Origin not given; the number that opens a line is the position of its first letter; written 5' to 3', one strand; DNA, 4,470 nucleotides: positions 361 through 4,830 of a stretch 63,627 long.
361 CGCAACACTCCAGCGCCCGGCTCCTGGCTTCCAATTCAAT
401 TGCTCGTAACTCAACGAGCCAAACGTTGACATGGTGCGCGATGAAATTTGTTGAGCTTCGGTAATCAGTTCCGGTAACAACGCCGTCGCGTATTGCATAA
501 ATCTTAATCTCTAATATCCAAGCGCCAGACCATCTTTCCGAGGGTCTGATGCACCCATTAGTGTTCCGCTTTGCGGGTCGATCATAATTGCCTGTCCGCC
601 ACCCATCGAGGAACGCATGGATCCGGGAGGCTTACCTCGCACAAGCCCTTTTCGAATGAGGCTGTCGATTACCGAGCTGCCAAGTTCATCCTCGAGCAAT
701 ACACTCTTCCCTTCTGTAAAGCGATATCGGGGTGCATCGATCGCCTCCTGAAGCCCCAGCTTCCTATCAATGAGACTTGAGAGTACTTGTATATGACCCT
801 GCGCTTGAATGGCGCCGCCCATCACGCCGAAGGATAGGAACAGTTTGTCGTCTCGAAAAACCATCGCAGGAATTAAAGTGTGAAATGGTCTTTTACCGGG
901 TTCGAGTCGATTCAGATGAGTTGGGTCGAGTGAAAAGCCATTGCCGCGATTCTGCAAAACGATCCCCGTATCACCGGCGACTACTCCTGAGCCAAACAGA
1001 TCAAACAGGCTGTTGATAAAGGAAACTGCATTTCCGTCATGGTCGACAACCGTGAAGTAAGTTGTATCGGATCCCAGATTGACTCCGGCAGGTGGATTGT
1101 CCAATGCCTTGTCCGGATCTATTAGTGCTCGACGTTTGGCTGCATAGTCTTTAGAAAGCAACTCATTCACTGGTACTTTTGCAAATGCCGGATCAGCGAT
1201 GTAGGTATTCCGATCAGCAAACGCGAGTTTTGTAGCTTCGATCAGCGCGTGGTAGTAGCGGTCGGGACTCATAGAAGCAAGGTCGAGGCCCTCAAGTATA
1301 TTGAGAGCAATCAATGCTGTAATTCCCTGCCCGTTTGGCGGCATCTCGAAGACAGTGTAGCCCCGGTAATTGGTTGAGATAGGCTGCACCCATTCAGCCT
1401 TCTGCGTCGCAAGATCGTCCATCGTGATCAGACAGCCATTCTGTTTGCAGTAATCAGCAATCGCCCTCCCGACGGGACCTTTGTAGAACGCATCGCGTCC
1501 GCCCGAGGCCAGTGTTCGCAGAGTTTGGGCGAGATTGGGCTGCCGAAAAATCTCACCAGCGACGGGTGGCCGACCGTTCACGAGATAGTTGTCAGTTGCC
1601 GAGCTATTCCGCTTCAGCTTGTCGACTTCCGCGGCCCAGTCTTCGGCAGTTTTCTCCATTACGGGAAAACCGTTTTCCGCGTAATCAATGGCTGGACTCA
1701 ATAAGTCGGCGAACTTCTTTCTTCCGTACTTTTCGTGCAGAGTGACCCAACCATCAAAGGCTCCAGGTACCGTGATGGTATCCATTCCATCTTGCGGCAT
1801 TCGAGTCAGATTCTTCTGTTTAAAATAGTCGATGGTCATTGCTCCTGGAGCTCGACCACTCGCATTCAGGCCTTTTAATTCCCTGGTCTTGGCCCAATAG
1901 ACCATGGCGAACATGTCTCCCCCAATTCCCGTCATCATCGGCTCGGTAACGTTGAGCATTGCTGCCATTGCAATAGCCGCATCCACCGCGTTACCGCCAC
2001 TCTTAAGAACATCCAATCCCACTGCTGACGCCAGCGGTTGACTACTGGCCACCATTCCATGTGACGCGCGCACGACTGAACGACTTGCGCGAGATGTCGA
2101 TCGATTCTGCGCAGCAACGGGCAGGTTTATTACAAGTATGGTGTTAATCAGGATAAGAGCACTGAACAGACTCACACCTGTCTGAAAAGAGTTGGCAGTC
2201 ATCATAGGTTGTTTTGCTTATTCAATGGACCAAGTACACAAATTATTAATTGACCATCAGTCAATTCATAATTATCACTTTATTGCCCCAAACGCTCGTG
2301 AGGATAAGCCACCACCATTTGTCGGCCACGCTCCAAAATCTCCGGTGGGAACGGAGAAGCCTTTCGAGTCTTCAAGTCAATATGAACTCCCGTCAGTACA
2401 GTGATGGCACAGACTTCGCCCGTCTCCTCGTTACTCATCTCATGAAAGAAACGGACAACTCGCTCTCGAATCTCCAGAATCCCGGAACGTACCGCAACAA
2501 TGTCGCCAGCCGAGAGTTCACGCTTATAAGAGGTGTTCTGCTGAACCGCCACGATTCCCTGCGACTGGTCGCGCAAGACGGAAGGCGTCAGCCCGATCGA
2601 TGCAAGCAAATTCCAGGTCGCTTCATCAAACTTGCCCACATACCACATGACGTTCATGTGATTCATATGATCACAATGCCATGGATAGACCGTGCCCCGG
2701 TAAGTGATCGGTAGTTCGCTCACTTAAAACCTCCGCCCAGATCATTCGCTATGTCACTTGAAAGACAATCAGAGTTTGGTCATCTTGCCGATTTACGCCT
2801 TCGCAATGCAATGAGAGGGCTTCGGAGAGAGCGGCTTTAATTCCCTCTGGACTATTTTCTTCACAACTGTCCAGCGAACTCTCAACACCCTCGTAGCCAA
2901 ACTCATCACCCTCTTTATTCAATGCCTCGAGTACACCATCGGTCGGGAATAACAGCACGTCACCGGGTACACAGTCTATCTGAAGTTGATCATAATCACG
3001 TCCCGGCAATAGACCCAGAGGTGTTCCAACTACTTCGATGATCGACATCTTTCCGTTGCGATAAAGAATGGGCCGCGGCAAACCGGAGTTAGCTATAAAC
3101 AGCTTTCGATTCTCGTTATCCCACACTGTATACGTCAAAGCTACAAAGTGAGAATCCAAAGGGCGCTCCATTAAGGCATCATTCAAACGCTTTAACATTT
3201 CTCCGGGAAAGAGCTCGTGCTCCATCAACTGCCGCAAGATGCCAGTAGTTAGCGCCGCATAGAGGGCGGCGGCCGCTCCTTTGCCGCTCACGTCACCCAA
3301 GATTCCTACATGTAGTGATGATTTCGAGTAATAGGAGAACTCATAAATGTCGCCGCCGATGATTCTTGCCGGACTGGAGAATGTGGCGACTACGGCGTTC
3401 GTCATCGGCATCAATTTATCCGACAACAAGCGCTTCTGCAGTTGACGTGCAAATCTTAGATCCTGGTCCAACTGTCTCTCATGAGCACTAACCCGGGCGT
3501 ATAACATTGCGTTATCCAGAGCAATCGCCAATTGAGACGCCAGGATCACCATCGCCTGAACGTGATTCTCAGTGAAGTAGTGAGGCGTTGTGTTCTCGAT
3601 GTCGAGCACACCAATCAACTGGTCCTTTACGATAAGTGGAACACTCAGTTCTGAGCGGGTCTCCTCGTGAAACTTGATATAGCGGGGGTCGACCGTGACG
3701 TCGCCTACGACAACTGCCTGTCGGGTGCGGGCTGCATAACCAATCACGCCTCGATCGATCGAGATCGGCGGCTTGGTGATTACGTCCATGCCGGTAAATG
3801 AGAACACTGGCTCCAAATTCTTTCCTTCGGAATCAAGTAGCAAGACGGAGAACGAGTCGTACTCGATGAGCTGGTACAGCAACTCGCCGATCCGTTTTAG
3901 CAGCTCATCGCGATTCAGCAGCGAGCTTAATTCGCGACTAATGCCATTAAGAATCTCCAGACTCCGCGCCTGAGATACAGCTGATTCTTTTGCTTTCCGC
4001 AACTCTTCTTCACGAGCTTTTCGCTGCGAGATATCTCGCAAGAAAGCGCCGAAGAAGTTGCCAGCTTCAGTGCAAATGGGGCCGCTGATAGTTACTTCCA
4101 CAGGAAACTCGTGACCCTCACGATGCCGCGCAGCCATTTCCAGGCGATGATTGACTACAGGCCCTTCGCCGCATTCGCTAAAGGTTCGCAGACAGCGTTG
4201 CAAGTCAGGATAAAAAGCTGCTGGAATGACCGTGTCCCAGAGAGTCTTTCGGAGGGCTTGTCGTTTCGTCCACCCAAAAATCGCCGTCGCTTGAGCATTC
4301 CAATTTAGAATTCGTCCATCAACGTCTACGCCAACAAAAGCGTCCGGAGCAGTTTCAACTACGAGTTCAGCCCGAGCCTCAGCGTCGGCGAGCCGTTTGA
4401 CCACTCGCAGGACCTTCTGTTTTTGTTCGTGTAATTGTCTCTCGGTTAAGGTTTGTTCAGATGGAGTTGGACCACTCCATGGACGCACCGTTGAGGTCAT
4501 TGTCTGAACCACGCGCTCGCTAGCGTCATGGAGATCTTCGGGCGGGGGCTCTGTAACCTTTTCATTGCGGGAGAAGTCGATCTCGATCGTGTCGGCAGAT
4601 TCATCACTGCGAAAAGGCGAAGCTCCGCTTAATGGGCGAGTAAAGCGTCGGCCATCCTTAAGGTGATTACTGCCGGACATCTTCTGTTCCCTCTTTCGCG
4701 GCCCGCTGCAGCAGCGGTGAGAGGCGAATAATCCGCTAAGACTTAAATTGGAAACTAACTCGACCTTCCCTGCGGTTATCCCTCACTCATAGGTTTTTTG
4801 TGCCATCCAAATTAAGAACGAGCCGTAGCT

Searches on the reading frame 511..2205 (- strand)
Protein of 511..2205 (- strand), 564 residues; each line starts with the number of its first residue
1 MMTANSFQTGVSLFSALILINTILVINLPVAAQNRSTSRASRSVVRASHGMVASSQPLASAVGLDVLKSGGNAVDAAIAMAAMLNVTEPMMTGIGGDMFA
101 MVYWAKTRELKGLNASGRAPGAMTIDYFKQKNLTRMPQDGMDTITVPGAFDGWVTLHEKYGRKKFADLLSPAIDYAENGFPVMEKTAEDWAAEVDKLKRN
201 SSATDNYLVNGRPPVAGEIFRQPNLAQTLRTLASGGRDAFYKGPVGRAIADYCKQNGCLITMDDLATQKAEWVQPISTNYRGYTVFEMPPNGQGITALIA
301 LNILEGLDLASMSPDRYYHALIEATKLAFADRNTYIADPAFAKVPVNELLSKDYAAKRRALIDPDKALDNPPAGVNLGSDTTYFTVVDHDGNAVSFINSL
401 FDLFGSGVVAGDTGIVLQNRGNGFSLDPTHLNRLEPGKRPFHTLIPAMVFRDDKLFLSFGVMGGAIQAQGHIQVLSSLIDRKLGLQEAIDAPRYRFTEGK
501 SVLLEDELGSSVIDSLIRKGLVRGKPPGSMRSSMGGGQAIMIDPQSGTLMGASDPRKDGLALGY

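Call 50: search_protein_families(library=pfam, proteins=[window:511-2205:-], max_evalue=0.0001)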
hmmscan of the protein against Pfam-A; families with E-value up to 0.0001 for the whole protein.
window:511-2205:- (564 aa): 1 family
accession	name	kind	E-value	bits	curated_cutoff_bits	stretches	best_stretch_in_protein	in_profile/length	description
PF01019.26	G_glu_transpept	-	5.7e-157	524.1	27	1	65-559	2-512/512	Gamma-glutamyltranspeptidase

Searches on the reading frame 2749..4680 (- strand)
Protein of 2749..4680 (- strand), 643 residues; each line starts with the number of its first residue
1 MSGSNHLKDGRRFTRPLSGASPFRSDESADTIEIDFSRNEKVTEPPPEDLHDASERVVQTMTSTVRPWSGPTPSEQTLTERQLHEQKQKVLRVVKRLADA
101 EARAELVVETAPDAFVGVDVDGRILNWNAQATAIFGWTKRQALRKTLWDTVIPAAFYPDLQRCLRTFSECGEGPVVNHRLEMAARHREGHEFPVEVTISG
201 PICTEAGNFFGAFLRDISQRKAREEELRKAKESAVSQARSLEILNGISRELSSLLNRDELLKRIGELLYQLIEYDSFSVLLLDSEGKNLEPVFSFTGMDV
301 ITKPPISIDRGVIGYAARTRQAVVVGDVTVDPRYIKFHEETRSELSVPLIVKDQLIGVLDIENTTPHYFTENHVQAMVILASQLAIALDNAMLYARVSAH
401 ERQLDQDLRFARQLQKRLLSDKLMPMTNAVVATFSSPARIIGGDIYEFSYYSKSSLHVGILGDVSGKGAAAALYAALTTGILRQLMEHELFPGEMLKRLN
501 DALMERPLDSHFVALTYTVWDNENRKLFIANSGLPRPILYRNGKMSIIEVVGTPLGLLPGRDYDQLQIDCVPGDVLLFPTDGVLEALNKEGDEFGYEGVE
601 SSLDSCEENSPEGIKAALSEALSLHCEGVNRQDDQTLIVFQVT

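Call 50: search_protein_families(library=pfam, proteins=[window:2749-4680:-], max_evalue=0.0001)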
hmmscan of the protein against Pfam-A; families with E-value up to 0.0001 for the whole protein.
window:2749-4680:- (643 aa): 7 families
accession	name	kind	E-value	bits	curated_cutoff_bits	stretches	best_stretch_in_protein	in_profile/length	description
PF07228.17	SpoIIE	-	5e-39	134.7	25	1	460-642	8-191/192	Stage II sporulation protein E (SpoIIE)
PF01590.32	GAF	-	7.1e-20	72.3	22.4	1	257-388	2-133/133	GAF domain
PF13185.12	GAF_2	-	5.4e-19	69.2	28.6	1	256-389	3-136/136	GAF domain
PF13492.12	GAF_3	-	2.8e-14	54.1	27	1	258-390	3-129/129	GAF domain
PF00989.32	PAS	-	9.4e-12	45.4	22.6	1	105-217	4-113/113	PAS fold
PF13426.13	PAS_9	-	2.3e-10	41.1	27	1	112-219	1-103/103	PAS domain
PF08448.16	PAS_4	-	1.8e-07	31.8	23.1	1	109-221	2-109/110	PAS fold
